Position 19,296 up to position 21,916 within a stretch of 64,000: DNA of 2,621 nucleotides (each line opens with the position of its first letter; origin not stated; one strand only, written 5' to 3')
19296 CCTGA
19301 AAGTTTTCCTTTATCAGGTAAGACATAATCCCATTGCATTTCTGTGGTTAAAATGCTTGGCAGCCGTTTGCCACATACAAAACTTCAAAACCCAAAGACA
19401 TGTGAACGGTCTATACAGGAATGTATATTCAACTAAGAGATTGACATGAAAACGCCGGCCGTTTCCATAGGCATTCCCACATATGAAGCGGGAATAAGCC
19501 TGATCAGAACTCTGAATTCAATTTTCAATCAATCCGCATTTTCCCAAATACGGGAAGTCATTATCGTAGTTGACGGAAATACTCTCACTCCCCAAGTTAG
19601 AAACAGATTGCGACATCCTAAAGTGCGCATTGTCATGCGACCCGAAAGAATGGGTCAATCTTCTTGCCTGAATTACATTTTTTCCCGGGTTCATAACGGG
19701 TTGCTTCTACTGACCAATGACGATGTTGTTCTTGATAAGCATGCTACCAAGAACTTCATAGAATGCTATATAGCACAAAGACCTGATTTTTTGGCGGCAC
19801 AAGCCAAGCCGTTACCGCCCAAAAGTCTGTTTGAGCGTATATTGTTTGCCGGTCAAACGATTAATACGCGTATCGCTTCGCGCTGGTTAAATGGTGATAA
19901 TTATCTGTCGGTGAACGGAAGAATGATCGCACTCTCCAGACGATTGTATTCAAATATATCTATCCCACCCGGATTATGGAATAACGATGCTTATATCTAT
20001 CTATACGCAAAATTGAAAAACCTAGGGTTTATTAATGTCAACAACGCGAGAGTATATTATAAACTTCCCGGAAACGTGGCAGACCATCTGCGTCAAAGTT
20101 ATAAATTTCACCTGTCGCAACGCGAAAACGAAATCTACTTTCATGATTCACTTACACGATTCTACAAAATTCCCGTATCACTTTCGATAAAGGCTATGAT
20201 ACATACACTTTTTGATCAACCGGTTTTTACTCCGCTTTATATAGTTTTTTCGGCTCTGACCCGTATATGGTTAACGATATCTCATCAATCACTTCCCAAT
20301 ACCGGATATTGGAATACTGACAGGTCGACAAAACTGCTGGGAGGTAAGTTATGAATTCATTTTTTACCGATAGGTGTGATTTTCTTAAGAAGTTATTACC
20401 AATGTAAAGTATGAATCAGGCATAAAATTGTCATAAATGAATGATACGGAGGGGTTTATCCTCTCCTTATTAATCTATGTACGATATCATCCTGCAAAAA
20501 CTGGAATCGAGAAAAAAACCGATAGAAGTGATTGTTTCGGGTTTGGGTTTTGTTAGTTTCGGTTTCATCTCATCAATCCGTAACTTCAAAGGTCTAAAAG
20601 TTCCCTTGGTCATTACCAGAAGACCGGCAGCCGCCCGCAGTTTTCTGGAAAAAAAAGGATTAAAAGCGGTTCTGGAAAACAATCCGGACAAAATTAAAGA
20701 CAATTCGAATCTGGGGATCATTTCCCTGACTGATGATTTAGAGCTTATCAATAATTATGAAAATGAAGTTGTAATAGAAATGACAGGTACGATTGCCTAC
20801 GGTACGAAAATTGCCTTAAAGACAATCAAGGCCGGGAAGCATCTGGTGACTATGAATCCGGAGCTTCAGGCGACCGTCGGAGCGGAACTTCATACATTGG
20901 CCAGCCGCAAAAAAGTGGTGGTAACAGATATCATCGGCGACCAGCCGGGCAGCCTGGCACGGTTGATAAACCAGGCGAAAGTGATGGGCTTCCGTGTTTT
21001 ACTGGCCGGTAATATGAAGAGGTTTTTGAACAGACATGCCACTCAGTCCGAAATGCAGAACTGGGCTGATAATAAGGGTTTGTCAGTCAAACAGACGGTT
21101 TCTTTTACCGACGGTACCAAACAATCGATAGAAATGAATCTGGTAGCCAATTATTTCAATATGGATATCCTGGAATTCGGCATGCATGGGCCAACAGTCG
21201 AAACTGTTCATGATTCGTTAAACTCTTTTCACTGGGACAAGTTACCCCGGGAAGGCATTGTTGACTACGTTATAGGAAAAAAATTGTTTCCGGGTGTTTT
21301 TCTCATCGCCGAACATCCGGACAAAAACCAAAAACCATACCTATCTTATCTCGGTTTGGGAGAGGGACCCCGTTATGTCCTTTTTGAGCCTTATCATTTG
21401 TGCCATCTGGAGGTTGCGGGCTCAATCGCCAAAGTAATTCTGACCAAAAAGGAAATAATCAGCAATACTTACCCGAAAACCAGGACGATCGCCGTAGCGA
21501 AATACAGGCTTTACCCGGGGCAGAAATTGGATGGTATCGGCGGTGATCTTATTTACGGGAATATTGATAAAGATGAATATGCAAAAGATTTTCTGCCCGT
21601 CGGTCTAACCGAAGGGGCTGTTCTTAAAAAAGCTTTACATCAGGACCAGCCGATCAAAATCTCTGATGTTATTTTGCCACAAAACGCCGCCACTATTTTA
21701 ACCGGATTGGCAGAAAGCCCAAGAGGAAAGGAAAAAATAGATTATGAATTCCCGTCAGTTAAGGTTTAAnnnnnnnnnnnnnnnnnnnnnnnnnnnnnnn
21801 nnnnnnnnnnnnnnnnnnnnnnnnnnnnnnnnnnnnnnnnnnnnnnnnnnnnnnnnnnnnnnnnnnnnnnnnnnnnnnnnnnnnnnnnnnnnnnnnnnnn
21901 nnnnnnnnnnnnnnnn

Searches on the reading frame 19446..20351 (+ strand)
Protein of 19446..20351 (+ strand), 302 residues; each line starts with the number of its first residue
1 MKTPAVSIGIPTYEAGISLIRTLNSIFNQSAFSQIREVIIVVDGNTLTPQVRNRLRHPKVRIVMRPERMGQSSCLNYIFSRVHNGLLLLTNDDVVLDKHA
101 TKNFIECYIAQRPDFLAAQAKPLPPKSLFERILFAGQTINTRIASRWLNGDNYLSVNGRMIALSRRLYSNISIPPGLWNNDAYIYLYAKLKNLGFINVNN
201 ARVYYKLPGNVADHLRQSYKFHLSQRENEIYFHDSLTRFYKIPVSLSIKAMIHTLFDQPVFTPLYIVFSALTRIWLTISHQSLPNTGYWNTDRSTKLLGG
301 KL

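Call 10: search_protein_families(library=pfam, proteins=[window:19446-20351:+], max_evalue=0.001)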
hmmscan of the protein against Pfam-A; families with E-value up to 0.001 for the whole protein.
window:19446-20351:+ (302 aa): 2 families
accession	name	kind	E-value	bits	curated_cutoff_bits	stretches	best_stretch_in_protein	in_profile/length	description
PF00535.33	Glycos_transf_2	-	2.3e-10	41.1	23.3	1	7-114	1-109/168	Glycosyl transferase family 2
PF13641.12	Glyco_tranf_2_3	-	4e-07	30.7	27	1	4-172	1-175/230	Glycosyltransferase like family 2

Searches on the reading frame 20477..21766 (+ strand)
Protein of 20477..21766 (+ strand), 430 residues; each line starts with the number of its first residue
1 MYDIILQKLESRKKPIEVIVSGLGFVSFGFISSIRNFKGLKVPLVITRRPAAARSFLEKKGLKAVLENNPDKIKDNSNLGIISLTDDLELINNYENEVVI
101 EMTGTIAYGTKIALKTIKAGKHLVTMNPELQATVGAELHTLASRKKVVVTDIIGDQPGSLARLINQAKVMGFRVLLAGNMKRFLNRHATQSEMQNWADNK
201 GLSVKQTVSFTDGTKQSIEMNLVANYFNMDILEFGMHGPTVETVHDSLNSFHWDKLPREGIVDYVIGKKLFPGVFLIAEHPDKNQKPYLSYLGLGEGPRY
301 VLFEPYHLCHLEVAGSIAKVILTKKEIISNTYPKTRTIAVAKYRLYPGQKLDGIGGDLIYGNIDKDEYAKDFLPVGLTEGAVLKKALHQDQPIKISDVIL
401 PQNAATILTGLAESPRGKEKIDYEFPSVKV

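Call 10: search_protein_families(library=pfam, proteins=[window:20477-21766:+], max_evalue=0.001)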
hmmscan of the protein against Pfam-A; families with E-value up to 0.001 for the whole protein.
window:20477-21766:+ (430 aa): 2 families
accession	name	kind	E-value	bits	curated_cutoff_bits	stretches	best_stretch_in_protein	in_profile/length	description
PF21135.2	DRL_cat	-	4.2e-44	150.9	27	1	154-313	1-164/164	Oxidoreductase DRL, catalytic domain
PF03447.22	NAD_binding_3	-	1e-06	29.9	24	1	64-147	26-111/116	Homoserine dehydrogenase, NAD binding domain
